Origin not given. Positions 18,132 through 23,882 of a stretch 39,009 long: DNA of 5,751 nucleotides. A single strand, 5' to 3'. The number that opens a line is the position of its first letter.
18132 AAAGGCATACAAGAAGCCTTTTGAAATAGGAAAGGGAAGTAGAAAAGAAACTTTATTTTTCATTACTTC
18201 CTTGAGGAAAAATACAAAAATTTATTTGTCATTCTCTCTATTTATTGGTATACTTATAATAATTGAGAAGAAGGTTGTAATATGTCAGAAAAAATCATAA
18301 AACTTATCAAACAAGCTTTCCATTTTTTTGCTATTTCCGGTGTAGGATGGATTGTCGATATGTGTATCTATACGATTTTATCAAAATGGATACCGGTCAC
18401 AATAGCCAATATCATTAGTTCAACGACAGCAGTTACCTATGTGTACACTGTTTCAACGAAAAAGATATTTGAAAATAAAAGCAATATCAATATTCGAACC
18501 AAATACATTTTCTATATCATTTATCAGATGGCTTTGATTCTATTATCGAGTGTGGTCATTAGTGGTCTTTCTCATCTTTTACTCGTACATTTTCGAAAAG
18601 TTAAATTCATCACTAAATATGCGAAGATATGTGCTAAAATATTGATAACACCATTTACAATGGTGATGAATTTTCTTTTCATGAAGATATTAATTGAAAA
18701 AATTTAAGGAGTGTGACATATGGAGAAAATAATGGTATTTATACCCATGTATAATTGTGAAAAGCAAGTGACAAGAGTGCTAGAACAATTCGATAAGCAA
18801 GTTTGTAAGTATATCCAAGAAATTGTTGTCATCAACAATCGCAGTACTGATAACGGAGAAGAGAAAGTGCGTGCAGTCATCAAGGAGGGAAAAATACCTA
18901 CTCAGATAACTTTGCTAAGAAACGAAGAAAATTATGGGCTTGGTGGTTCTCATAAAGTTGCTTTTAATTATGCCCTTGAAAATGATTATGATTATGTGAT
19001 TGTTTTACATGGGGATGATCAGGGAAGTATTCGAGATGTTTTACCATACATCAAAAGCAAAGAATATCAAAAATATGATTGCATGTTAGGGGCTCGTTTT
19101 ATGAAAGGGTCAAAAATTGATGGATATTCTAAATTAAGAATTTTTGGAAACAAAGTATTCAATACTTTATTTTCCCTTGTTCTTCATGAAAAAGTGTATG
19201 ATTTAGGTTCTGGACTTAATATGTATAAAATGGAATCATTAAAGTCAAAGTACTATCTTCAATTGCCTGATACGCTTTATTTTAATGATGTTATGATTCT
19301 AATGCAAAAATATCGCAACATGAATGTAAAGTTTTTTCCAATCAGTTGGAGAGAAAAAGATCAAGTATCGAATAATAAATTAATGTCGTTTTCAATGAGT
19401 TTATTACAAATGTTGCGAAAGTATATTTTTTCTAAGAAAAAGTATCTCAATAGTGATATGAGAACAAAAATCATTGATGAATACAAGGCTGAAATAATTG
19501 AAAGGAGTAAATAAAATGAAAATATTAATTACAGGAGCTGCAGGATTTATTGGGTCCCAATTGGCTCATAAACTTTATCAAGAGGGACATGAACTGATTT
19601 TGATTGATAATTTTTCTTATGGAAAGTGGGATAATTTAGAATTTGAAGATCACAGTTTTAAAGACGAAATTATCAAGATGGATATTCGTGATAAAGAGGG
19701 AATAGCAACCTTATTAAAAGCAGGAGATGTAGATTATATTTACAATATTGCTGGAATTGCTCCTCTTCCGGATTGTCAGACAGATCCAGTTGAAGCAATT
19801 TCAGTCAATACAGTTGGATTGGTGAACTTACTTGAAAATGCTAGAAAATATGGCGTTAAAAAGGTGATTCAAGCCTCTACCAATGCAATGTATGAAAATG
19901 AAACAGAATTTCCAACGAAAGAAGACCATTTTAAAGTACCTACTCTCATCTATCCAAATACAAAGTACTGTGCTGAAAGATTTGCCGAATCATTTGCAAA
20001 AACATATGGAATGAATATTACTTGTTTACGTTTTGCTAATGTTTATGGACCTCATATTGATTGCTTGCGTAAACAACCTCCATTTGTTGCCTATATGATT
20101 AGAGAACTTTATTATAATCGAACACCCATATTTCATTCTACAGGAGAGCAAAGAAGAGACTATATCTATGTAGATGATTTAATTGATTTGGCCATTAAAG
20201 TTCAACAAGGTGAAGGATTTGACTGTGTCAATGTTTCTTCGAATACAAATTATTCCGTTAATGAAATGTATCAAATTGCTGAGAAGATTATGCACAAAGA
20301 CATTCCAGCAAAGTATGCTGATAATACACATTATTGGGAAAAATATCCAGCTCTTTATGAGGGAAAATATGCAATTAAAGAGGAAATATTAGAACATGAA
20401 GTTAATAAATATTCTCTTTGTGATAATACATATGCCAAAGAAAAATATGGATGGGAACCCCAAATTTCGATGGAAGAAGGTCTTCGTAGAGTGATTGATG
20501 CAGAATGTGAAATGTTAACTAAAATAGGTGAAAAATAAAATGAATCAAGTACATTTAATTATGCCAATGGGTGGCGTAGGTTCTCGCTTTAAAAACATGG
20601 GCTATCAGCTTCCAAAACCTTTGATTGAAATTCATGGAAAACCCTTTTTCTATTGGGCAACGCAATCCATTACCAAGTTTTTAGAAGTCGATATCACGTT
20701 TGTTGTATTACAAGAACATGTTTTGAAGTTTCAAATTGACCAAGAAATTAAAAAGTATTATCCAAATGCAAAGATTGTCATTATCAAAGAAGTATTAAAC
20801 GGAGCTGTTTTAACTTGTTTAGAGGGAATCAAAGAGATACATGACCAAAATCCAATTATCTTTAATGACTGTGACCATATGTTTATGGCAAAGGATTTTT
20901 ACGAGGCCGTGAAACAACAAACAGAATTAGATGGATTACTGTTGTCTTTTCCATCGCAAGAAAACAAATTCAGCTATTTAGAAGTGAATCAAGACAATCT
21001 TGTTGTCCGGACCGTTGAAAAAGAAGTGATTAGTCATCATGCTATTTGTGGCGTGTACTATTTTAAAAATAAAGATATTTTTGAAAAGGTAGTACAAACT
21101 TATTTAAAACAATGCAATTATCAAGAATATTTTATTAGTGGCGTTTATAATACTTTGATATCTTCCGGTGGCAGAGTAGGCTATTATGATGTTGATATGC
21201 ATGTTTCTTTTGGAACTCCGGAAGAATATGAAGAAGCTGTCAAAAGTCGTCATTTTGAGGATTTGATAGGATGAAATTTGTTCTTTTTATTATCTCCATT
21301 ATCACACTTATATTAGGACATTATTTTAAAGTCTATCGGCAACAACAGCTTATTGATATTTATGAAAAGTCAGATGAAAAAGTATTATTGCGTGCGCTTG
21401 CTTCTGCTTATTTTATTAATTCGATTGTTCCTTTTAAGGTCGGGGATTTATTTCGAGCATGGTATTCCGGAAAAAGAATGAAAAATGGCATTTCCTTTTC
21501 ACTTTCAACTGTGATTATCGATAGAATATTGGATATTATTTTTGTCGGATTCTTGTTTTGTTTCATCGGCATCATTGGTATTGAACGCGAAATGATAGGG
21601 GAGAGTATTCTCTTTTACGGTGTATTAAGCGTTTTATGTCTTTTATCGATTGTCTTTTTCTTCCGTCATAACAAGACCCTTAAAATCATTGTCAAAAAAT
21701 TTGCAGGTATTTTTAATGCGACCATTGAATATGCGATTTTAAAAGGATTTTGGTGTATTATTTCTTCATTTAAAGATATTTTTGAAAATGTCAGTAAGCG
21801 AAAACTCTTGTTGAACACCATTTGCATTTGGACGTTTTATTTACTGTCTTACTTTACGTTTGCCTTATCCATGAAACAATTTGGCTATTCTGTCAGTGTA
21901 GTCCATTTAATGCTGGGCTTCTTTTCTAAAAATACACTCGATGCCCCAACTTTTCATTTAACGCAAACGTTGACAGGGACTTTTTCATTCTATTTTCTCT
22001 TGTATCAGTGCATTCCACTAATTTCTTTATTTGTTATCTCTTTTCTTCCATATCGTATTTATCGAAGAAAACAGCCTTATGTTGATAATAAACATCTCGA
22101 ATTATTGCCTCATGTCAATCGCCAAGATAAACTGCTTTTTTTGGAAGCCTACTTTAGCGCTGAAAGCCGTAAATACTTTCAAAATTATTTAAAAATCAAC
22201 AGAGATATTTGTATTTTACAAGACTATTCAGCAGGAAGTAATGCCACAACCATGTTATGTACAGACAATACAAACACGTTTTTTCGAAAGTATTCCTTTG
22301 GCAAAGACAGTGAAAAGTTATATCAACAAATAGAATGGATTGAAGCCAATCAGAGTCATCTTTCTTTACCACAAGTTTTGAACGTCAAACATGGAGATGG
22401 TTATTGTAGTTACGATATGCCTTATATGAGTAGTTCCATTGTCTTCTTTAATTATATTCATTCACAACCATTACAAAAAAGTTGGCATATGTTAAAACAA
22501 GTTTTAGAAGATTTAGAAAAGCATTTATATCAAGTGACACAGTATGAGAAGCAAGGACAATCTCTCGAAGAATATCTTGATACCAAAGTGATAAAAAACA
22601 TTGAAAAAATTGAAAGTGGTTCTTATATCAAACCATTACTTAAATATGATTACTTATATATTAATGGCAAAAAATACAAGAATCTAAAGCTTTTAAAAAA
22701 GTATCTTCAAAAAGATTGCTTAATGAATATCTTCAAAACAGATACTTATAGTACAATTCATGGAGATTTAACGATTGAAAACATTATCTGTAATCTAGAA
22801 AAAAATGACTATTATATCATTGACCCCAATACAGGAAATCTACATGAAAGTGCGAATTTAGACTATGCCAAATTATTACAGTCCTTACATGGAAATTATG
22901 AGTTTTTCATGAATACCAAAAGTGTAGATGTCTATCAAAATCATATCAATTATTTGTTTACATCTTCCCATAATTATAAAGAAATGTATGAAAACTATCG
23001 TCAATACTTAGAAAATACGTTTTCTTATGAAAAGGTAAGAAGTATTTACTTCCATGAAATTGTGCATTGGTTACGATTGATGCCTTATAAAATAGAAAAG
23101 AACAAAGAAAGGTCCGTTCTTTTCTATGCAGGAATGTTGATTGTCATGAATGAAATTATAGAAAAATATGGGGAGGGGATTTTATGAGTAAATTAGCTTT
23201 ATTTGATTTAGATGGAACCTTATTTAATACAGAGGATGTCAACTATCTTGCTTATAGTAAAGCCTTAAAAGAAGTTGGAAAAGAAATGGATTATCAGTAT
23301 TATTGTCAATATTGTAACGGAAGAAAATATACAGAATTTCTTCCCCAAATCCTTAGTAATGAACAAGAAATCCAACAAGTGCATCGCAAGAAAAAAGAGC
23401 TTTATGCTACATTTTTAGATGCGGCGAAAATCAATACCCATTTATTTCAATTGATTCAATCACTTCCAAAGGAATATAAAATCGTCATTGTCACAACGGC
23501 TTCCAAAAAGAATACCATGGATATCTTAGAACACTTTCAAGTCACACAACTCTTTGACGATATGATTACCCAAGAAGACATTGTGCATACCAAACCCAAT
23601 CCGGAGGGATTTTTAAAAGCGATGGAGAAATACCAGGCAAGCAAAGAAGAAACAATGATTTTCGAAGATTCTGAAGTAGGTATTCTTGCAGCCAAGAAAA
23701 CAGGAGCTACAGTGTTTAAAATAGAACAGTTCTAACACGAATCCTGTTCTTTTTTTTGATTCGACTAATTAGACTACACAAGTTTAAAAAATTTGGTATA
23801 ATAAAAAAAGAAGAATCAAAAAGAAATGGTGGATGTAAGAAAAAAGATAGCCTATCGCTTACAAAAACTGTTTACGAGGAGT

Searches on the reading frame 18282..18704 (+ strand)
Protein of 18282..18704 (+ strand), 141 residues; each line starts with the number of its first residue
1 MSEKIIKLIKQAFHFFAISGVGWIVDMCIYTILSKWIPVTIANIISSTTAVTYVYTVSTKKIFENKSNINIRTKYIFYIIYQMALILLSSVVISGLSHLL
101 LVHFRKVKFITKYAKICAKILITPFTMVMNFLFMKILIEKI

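Call 9: search_protein_families(library=pfam, proteins=[window:18282-18704:+], max_evalue=0.001)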
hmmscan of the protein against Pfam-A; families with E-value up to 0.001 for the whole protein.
window:18282-18704:+ (141 aa): 1 family
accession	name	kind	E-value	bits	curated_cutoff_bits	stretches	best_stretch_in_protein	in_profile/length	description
PF04138.20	GtrA_DPMS_TM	-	4e-09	37.1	26.1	1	15-137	2-115/117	GtrA/DPMS, transmembrane domain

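Call 36: search_protein_families(library=ncbifam, proteins=[window:18282-18704:+], max_evalue=0.01)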
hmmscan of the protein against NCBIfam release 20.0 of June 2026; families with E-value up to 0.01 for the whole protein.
window:18282-18704:+ (141 aa): 0 families

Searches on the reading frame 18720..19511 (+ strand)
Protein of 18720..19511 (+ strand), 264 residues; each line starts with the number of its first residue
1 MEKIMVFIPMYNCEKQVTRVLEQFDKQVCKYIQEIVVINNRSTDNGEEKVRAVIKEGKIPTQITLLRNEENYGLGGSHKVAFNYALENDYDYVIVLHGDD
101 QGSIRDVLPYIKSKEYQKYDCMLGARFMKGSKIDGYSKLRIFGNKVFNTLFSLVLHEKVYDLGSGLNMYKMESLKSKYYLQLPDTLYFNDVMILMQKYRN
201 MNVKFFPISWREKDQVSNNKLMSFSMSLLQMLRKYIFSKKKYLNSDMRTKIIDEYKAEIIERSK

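Call 10: search_protein_families(library=pfam, proteins=[window:18720-19511:+], max_evalue=0.001)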
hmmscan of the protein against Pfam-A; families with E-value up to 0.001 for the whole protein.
window:18720-19511:+ (264 aa): 2 families
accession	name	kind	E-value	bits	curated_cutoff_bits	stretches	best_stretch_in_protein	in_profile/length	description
PF00535.33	Glycos_transf_2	-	7.2e-18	65.5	23.3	1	6-175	2-165/168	Glycosyl transferase family 2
PF13641.12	Glyco_tranf_2_3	-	0.00037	21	27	1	4-101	3-97/230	Glycosyltransferase like family 2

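Call 36: search_protein_families(library=ncbifam, proteins=[window:18720-19511:+], max_evalue=0.01)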
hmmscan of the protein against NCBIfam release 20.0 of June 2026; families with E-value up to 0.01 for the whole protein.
window:18720-19511:+ (264 aa): 14 families
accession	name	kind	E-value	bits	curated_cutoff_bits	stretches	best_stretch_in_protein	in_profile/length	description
TIGR04182.1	glyco_TIGR04182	equivalog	2.6e-13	50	325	1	4-225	2-205/293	S-layer glycoprotein N-glycosyltransferase AglJ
NF041391.1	DPhHxTase_Halo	equivalog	1.1e-07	31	375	1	10-213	3-186/213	dolichyl-phosphate hexose transferase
NF038302.1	EPS_HpsE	equivalog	4.7e-06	25.8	300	1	4-67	3-68/307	hormogonium polysaccharide biosynthesis glycosyltransferase HpsE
NF053739.1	GlytfEpsEBac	equivalog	5.6e-06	25.5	450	1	3-102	2-95/265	glycosyltransferase EpsE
NF058614.1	PPMAGASynPpgS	equivalog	9.6e-06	25.2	370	1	5-134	3-121/226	polyprenyl-phospho-N-acetylgalactosaminyl synthase PpgS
NF007986.1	PRK10714.1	equivalog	1.2e-05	24.5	529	1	2-172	6-167/316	undecaprenyl-phosphate 4-deoxy-4-formamido-L-arabinose transferase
TIGR03937.1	PgaC_IcaA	equivalog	2.9e-05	23.2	422.3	1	2-99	45-135/407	poly-beta-1,6-N-acetyl-D-glucosamine synthase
NF007482.0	PRK10073.1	equivalog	5.1e-05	22.4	423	1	2-55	6-58/334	glycosyltransferase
NF041875.1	EPS_EpsD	equivalog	7.7e-05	22.2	370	1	6-107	3-96/325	exopolysaccharide biosynthesis glycosyltransferase EpsD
NF047683.1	TeichurnBiosyTuaG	equivalog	0.00012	21.8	400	1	3-101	7-98/252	teichuronic acid biosynthesis protein TuaG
TIGR01556.1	rhamnosyltran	subfamily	0.00014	21.2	200.55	1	20-101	9-85/281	rhamnosyltransferase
NF010496.0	PRK13915.1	equivalog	0.00032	19.9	262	1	2-52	31-83/307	glucosyl-3-phosphoglycerate synthase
NF045692.1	OglycostaseCruG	equivalog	0.002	17.1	600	1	2-56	41-94/386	2'-O-glycosyltransferase CruG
NF050113.1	gal_furan_GlfT1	equivalog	0.007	15.7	330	1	14-105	11-93/290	galactofuranosyltransferase GlfT1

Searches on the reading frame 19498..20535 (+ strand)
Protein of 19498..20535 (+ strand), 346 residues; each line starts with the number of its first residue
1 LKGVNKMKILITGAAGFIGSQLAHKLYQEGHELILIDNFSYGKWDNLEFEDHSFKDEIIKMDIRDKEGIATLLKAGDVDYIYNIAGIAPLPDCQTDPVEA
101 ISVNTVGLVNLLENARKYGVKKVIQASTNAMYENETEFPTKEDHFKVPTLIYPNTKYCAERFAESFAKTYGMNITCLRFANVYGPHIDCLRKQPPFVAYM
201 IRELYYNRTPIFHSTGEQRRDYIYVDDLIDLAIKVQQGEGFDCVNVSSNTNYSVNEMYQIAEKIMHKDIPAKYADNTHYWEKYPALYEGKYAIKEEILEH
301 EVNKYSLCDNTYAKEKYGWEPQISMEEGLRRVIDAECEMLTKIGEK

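Call 10: search_protein_families(library=pfam, proteins=[window:19498-20535:+], max_evalue=0.001)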
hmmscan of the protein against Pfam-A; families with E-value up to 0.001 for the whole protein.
window:19498-20535:+ (346 aa): 9 families
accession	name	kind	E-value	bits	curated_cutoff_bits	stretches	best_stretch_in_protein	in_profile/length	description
PF01370.27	Epimerase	-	6.9e-51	173.4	20.9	1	9-235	1-224/240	NAD dependent epimerase/dehydratase family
PF16363.11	GDP_Man_Dehyd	-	2.4e-47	162.5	27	1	10-331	1-331/332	GDP-mannose 4,6 dehydratase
PF04321.23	RmlD_sub_bind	-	2.1e-18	66.8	27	1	7-204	1-167/287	RmlD substrate binding domain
PF02719.21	Polysacc_synt_2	-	9e-18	64.9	20.2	1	9-184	1-173/293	Polysaccharide biosynthesis protein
PF01073.25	3Beta_HSD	-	1.6e-15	57.3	22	1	10-231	1-224/280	3-beta hydroxysteroid dehydrogenase/isomerase family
PF07993.18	NAD_binding_4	-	5.9e-09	35.9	20.1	1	75-226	86-252/258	Male sterility protein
PF00106.31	adh_short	-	1.4e-07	31.7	26.6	1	9-115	3-119/195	short chain dehydrogenase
PF13460.12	NAD_binding_10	-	1.4e-05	25.5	27.2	1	13-180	1-144/184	NAD(P)H-binding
PF13561.12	adh_short_C2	-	7.2e-05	22.9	27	1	13-118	1-118/236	Enoyl-(Acyl carrier protein) reductase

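Call 36: search_protein_families(library=ncbifam, proteins=[window:19498-20535:+], max_evalue=0.01)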
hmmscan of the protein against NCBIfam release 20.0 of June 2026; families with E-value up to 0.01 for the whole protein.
window:19498-20535:+ (346 aa): 94 families (the best 25 are shown)
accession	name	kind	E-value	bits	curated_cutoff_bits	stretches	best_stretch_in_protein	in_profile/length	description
TIGR01179.1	galE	equivalog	1.3e-39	135.9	262.3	1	8-276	1-286/332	UDP-glucose 4-epimerase GalE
TIGR04180.1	EDH_00030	hypoth_equivalog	1.2e-35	123.1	475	1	9-271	1-262/297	NAD-dependent 4,6-dehydratase LegB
TIGR01181.1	dTDP_gluc_dehyt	equivalog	5.3e-33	114.5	365.1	1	8-334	1-309/321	dTDP-glucose 4,6-dehydratase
NF011728.1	PRK15181.1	equivalog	9.7e-27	93.9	760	1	8-332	17-333/348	Vi polysaccharide biosynthesis UDP-N-acetylglucosaminuronic acid C-4 epimerase TviC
TIGR02197.1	heptose_epim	equivalog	8.3e-26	90.9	274.6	1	9-278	1-273/316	ADP-glyceromanno-heptose 6-epimerase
NF007956.0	PRK10675.1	subfamily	4.6e-20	72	394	1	7-275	1-290/338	UDP-glucose 4-epimerase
NF007490.0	PRK10084.1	subfamily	5.7e-18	65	649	1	7-303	1-316/361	dTDP-glucose 4,6-dehydratase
TIGR02622.1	CDP_4_6_dhtase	equivalog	8.7e-17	61.3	278.45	1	6-172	4-174/352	CDP-glucose 4,6-dehydratase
NF007582.0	PRK10217.1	equivalog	5.8e-16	58.5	698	1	8-333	3-328/355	dTDP-glucose 4,6-dehydratase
TIGR01214.1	rmlD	equivalog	1.3e-15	57.2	224.05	1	8-240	1-201/285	dTDP-4-dehydrorhamnose reductase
NF047922.1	GDPFucSynFcl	equivalog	3e-15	56.5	500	1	7-264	3-252/308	GDP-L-fucose synthase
TIGR03466.1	HpnA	hypoth_equivalog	4.3e-15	55.4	367.65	1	7-216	1-200/327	hopanoid-associated sugar epimerase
NF008872.0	PRK11908.1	equivalog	6.8e-14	51.7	294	1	7-338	2-337/349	bifunctional UDP-4-keto-pentose/UDP-xylose synthase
NF042422.1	oxyalk_red_OleD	equivalog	4.9e-12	45.9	580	1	7-185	1-171/329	2-alkyl-3-oxoalkanoate reductase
TIGR03589.1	PseB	equivalog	5.5e-12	45.3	407.75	1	5-130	3-127/324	UDP-N-acetylglucosamine 4,6-dehydratase (inverting)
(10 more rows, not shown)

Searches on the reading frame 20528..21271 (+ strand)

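Call 10: search_protein_families(library=pfam, proteins=[window:20528-21271:+], max_evalue=0.001)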
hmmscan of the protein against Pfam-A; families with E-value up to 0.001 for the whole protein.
window:20528-21271:+ (248 aa): 2 families
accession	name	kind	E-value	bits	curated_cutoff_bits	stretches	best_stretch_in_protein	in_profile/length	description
PF00483.29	NTP_transferase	-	2.6e-11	44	21.2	1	14-237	6-238/245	Nucleotidyl transferase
PF12804.13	NTP_transf_3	-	6.5e-06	26.8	27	1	15-146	6-125/160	MobA-like NTP transferase domain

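Call 36: search_protein_families(library=ncbifam, proteins=[window:20528-21271:+], max_evalue=0.01)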
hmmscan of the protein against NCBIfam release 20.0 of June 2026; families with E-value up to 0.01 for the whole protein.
window:20528-21271:+ (248 aa): 13 families
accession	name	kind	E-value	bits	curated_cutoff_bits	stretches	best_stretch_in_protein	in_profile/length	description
TIGR01208.1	rmlA_long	equivalog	3.2e-14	52.6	320.25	1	11-223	3-215/353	glucose-1-phosphate thymidylyltransferase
TIGR03992.1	Arch_glmU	subfamily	2.8e-10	39.6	292.1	1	15-235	8-221/393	bifunctional sugar-1-phosphate nucleotidylyltransferase/acetyltransferase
NF049965.1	GlMnHpPGnyltfHddC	equivalog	9.2e-10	38.5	300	1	11-238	4-218/221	D-glycero-D-manno-heptose 1-phosphate guanosyltransferase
NF041313.1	UDPGP_AglF_Halo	equivalog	5.9e-08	32.4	400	1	12-238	5-231/234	UTP--glucose-1-phosphate uridylyltransferase AglF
NF041173.1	Sug_nt_acttase_Thmprot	equivalog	4.2e-07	29.2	600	1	15-190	8-178/405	bifunctional sugar-1-phosphate nucleotidylyltransferase/acetyltransferase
TIGR00453.1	ispD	equivalog_domain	1.5e-06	27.8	181.3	1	10-168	2-152/219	2-C-methyl-D-erythritol 4-phosphate cytidylyltransferase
NF010933.0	PRK14353.1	equivalog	5.9e-05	21.8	505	1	10-225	8-224/453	bifunctional UDP-N-acetylglucosamine diphosphorylase/glucosamine-1-phosphate N-acetyltransferase GlmU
NF006899.0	PRK09382.1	equivalog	0.00065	18.9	417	1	4-133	3-126/387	bifunctional 2-C-methyl-D-erythritol 4-phosphate cytidylyltransferase/2-C-methyl-D-erythritol 2,4-cyclodiphosphate synthase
NF001183.0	PRK00155.1-3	subfamily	0.00066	19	166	1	14-110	8-101/237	D-ribitol-5-phosphate cytidylyltransferase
NF045495.1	AdoCbiPCobY_Meth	equivalog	0.001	18.6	250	1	10-93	4-82/195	adenosylcobinamide-phosphate guanylyltransferase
NF052502.1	man1P_GTase_Rv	exception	0.0015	17.5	440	1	11-234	4-223/352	mannose-1-phosphate guanylyltransferase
NF045761.1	NAMPUrTaseMurU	equivalog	0.0023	17.8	250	1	15-74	8-64/226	N-acetylmuramate alpha-1-phosphate uridylyltransferase MurU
NF001186.0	PRK00155.2-3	equivalog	0.0068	15.9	253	1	7-120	4-112/224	2-C-methyl-D-erythritol 4-phosphate cytidylyltransferase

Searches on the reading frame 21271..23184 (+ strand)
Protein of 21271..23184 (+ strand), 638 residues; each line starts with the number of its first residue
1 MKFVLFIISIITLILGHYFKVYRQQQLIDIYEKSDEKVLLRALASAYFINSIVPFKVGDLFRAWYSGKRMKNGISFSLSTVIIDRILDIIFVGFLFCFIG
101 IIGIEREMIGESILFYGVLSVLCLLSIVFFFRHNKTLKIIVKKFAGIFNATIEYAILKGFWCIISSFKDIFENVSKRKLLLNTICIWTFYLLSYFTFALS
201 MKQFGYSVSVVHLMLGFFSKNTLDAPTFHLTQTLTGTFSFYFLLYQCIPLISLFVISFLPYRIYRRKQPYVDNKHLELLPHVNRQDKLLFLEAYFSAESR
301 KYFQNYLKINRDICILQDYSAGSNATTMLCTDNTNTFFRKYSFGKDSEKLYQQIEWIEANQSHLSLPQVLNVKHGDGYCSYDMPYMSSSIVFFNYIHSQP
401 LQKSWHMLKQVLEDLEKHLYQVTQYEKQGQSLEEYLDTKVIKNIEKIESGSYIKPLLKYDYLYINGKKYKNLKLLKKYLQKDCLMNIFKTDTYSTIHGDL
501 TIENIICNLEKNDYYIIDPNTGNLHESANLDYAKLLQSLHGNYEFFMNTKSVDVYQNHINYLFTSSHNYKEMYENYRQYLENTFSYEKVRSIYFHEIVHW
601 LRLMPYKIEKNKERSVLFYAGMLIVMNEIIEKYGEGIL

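Call 10: search_protein_families(library=pfam, proteins=[window:21271-23184:+], max_evalue=0.001)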
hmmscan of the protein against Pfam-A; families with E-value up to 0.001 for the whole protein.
window:21271-23184:+ (638 aa): 1 family
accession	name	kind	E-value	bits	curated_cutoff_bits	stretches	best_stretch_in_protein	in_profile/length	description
PF03706.18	LPG_synthase_TM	-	3.9e-17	63.1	33.4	1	38-217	69-246/302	Lysylphosphatidylglycerol synthase TM region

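Call 36: search_protein_families(library=ncbifam, proteins=[window:21271-23184:+], max_evalue=0.01)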
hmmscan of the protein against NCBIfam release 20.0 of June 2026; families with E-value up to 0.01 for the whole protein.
window:21271-23184:+ (638 aa): 2 families
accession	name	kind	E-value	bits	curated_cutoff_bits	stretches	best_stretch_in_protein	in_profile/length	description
TIGR00374.1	TIGR00374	subfamily_domain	5.2e-09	36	43.2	1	7-214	33-247/323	flippase-like domain-containing protein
TIGR03724.2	arch_bud32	equivalog_domain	0.0025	17.4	125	1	492-531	103-143/193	KEOPS complex kinase/ATPase Bud32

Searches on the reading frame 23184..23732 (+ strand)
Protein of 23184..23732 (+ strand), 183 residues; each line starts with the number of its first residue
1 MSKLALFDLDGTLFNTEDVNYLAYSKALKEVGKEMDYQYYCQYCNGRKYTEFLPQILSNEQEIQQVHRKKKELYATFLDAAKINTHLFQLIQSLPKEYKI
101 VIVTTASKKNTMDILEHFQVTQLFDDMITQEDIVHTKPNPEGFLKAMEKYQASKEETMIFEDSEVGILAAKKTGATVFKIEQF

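Call 10: search_protein_families(library=pfam, proteins=[window:23184-23732:+], max_evalue=0.001)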
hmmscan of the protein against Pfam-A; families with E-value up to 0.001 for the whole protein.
window:23184-23732:+ (183 aa): 5 families
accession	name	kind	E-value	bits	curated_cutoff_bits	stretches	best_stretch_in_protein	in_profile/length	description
PF13419.12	HAD_2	-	6e-33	114.9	23.8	1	6-178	2-176/178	Haloacid dehalogenase-like hydrolase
PF00702.32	Hydrolase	-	1e-20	75.4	26.4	1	3-172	2-189/191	haloacid dehalogenase-like hydrolase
PF03031.24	NIF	-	9.6e-07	29.1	21.8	1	85-172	41-126/160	NLI interacting factor-like phosphatase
PF06888.18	Put_Phosphatase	-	4.4e-05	23.4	27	1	4-130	2-122/234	Putative Phosphatase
PF12710.13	HAD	-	0.0001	23.2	27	1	5-131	1-135/189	haloacid dehalogenase-like hydrolase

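Call 36: search_protein_families(library=ncbifam, proteins=[window:23184-23732:+], max_evalue=0.01)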
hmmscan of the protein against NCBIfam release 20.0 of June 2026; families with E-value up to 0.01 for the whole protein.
window:23184-23732:+ (183 aa): 38 families (the best 25 are shown)
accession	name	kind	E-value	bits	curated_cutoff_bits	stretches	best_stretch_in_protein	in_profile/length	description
TIGR02009.1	PGMB-YQAB-SF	subfamily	4.2e-31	108.6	153.35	1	6-180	5-186/186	beta-phosphoglucomutase family hydrolase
TIGR01990.1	bPGM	equivalog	2.9e-23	82.8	189.4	1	5-178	4-184/187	beta-phosphoglucomutase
NF009804.0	PRK13288.1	equivalog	6.2e-21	74.9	218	1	5-176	6-177/215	pyrophosphatase PpaX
NF046057.1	bifunc_MtlD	equivalog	5.7e-19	68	800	1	5-177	10-188/683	bifunctional mannitol-1-phosphate dehydrogenase/phosphatase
NF053653.1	InDiPhoBT2121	equivalog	8.5e-19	68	245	1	3-175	2-181/216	inorganic diphosphatase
NF009695.0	PRK13222.1-2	equivalog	3.6e-17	62.6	225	1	3-178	7-191/226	phosphoglycolate phosphatase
NF008000.0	PRK10725.1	equivalog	6.8e-17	62.2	215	1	6-178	9-183/188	fructose-1-phosphate/6-phosphogluconate phosphatase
TIGR02253.1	CTE7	subfamily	9.6e-15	54.9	169.75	1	3-181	3-195/221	TIGR02253 family HAD-type hydrolase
TIGR01509.1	HAD-SF-IA-v3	subfamily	2.9e-14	53.5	29.4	1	69-177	51-151/154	HAD-IA family hydrolase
TIGR01993.1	Pyr-5-nucltdase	equivalog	4.1e-12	46.3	142.9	1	32-175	41-178/183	pyrimidine 5'-nucleotidase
TIGR02254.1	YjjG_YfnB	equivalog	5.5e-12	45.6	159.9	1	72-174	86-190/223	YjjG family noncanonical pyrimidine nucleotidase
NF008087.0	PRK10826.1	equivalog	2.4e-11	43.7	191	1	5-172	10-183/222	hexitol phosphatase HxpB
TIGR01449.2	PGP_bact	equivalog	3.3e-11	43.1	180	1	6-178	2-182/213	phosphoglycolate phosphatase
NF007854.0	PRK10563.1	equivalog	2.2e-10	40.6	211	1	5-178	7-183/221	6-phosphogluconate phosphatase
TIGR01428.1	HAD_type_II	equivalog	4.6e-10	39.8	125.4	1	3-179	2-189/197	haloacid dehalogenase type II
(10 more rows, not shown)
